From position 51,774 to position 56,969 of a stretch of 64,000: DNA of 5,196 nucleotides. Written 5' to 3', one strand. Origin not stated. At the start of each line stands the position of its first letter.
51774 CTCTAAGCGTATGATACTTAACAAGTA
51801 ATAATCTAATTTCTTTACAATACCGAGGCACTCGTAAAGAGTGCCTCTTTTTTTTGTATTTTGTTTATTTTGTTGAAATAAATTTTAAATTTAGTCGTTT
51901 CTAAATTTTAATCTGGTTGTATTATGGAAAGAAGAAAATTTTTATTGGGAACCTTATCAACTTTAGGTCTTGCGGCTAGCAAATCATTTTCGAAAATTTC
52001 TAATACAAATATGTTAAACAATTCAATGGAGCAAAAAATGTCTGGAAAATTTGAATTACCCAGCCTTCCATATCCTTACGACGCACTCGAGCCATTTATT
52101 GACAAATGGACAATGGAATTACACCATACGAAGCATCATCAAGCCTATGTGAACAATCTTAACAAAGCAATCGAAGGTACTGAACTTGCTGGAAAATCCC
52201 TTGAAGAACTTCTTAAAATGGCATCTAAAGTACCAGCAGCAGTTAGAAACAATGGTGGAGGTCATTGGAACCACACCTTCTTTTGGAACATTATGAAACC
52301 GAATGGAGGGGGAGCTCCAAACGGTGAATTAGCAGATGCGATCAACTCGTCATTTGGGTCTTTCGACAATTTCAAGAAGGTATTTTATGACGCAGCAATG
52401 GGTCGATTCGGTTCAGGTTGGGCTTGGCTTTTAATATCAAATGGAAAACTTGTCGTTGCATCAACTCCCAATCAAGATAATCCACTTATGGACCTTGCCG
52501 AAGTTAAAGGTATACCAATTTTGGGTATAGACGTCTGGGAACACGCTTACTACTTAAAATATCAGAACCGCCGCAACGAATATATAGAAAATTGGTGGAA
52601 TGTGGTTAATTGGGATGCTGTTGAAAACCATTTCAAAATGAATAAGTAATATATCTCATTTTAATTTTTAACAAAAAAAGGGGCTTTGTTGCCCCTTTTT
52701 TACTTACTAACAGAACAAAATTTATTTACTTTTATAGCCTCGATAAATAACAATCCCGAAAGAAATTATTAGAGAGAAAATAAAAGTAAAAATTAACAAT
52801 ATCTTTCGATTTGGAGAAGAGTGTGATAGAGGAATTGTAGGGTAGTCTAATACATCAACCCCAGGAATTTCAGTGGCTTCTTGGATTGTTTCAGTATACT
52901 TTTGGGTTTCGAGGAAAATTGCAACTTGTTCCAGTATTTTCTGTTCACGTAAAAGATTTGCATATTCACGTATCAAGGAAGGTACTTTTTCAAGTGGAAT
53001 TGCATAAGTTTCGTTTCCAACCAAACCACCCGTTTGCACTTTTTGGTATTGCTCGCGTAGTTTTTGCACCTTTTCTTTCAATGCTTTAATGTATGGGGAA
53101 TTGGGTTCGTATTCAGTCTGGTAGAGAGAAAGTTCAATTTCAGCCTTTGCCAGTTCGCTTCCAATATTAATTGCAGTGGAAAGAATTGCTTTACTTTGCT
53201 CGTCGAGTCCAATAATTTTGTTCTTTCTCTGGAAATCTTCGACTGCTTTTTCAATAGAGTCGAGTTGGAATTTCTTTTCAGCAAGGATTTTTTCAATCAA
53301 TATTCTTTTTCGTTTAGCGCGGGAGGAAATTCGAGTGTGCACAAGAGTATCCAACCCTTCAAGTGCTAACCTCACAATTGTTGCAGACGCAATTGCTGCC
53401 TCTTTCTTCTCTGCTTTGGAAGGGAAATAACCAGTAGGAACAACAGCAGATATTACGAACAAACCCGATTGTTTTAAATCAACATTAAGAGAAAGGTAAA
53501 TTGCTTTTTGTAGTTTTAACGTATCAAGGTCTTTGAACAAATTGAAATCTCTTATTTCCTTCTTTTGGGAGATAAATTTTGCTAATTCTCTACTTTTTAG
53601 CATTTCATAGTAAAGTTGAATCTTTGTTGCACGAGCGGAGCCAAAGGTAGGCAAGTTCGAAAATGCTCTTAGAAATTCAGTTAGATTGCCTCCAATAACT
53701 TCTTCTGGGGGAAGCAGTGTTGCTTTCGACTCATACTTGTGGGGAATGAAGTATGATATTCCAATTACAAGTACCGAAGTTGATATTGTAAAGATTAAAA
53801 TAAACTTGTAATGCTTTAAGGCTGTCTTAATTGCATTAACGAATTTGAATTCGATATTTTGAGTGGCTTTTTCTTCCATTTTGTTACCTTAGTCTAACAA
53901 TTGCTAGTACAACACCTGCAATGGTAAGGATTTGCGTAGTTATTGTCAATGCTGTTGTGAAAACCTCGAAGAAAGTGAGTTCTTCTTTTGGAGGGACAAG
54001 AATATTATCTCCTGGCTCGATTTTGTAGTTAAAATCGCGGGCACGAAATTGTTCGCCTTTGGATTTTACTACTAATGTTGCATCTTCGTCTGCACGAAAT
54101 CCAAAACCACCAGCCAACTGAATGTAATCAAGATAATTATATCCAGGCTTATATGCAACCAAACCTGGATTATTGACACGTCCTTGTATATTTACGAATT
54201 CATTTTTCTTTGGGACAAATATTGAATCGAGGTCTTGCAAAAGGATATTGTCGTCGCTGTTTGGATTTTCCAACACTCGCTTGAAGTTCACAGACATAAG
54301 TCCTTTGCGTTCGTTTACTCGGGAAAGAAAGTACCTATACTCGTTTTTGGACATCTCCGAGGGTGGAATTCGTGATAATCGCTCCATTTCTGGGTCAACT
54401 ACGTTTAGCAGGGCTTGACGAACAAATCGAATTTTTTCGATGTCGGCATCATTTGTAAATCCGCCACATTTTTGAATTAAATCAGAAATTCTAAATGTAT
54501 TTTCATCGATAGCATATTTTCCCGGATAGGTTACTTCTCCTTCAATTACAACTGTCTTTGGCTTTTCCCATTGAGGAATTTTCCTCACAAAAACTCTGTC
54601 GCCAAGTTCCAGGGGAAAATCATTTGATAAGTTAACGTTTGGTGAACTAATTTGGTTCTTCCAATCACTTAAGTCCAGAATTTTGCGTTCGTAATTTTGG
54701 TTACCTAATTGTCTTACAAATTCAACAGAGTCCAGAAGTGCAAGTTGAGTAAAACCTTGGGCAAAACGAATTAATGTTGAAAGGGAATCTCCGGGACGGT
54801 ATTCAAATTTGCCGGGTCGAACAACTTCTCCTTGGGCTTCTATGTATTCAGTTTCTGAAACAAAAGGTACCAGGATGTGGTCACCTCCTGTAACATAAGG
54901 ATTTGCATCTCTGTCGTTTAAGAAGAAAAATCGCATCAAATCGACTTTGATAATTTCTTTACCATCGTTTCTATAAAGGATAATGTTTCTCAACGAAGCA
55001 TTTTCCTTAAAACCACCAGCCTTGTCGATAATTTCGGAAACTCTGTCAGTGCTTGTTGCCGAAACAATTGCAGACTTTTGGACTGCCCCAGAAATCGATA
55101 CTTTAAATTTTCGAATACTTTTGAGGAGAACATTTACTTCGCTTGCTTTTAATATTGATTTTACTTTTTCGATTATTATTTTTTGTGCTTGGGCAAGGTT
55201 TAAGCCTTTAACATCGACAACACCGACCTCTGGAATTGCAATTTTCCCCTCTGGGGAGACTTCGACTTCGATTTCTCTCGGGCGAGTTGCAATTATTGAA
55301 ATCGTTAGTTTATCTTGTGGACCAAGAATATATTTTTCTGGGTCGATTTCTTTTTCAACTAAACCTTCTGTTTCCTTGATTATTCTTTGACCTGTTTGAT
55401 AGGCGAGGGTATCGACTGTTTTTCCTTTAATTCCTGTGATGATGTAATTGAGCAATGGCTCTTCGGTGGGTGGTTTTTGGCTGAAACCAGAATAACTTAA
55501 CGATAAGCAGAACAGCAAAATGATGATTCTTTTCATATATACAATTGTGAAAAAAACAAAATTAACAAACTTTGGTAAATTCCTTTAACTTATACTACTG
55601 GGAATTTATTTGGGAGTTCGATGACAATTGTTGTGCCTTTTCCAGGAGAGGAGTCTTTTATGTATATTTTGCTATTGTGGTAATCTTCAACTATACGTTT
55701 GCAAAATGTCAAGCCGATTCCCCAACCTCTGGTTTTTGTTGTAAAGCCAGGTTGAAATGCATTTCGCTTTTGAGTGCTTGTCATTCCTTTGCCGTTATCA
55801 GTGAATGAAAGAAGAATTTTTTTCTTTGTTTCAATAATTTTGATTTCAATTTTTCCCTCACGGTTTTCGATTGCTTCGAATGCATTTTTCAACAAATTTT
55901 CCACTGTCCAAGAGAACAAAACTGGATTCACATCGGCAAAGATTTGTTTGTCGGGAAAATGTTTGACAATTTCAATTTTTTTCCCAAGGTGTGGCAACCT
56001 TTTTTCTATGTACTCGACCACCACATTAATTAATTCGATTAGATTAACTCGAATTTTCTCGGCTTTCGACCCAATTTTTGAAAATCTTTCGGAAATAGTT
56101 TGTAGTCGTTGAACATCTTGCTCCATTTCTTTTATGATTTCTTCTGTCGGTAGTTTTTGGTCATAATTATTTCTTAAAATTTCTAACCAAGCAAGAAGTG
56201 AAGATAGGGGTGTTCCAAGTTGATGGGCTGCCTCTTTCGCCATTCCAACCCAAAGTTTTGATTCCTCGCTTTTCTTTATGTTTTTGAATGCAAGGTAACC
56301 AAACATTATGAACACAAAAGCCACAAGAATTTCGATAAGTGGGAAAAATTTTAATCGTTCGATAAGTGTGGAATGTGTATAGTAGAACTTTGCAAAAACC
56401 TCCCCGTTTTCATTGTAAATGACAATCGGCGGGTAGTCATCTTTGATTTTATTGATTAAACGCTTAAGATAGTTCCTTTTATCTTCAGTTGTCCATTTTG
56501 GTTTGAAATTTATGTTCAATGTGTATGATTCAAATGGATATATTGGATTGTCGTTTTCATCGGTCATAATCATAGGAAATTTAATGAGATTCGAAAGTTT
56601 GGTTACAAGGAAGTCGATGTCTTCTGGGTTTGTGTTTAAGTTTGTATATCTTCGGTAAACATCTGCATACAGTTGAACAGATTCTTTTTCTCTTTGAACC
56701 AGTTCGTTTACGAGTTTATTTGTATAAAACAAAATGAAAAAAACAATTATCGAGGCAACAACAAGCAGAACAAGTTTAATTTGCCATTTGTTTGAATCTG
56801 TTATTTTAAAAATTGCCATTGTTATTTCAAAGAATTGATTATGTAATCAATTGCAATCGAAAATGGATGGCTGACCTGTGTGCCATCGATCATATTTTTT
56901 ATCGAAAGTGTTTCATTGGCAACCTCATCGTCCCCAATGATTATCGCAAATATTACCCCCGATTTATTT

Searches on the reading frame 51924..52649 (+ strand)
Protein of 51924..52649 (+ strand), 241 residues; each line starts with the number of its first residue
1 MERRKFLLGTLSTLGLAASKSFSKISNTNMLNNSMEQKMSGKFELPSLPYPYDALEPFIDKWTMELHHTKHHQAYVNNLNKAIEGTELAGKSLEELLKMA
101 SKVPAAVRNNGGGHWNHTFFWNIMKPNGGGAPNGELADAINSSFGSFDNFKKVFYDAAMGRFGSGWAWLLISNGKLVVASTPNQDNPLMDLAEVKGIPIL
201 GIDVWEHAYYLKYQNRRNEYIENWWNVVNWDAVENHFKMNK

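Call 70: search_protein_families(library=pfam, proteins=[window:51924-52649:+], max_evalue=0.00001)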
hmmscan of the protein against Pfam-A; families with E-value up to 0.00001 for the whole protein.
window:51924-52649:+ (241 aa): 2 families
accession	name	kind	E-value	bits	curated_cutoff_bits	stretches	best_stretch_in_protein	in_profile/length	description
PF02777.23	Sod_Fe_C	-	3.9e-42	142.9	20.9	1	132-235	1-101/102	Iron/manganese superoxide dismutases, C-terminal domain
PF00081.27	Sod_Fe_N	-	1.4e-34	118.8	27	1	42-125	1-82/82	Iron/manganese superoxide dismutases, alpha-hairpin domain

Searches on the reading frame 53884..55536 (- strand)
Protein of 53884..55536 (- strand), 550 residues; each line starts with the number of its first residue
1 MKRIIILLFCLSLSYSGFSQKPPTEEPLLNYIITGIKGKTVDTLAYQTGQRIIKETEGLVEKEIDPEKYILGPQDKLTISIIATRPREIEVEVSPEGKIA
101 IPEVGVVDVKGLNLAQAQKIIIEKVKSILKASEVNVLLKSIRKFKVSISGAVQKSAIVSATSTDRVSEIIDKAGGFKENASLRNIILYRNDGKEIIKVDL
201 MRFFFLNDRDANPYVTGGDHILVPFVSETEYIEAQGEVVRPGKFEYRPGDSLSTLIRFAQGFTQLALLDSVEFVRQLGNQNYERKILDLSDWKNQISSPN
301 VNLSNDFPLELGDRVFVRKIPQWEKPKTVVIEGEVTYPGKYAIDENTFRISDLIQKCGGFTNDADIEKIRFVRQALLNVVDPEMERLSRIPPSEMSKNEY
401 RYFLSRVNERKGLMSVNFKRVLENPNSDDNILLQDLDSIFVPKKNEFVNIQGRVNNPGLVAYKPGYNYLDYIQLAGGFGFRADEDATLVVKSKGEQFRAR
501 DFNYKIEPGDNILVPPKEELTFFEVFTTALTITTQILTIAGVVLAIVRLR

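Call 70: search_protein_families(library=pfam, proteins=[window:53884-55536:-], max_evalue=0.00001)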
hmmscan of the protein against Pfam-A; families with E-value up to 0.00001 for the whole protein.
window:53884-55536:- (550 aa): 3 families
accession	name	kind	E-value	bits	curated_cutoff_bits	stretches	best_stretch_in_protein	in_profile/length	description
PF10531.15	SLBB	-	1e-30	105.8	27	1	145-195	1-52/55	SLBB domain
PF22461.2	SLBB_2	-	2.1e-26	92.2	27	2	327-441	1-79/79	SLBB domain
PF02563.21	Poly_export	-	1.9e-15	57.2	28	1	66-138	4-76/77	Polysaccharide biosynthesis/export protein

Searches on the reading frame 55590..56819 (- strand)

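Call 70: search_protein_families(library=pfam, proteins=[window:55590-56819:-], max_evalue=0.00001)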
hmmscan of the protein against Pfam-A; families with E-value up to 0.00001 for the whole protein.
window:55590-56819:- (409 aa): 3 families
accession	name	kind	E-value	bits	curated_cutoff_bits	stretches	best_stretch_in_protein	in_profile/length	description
PF02518.31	HATPase_c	-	2.1e-18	67.2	26.4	1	305-404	9-109/111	Histidine kinase-, DNA gyrase B-, and HSP90-like ATPase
PF14501.12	HATPase_c_5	-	8.4e-08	32.5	22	1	303-386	7-88/102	GHKL domain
PF00512.31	HisKA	-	7.3e-07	29.6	26.9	1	194-248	6-62/66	His Kinase A (phospho-acceptor) domain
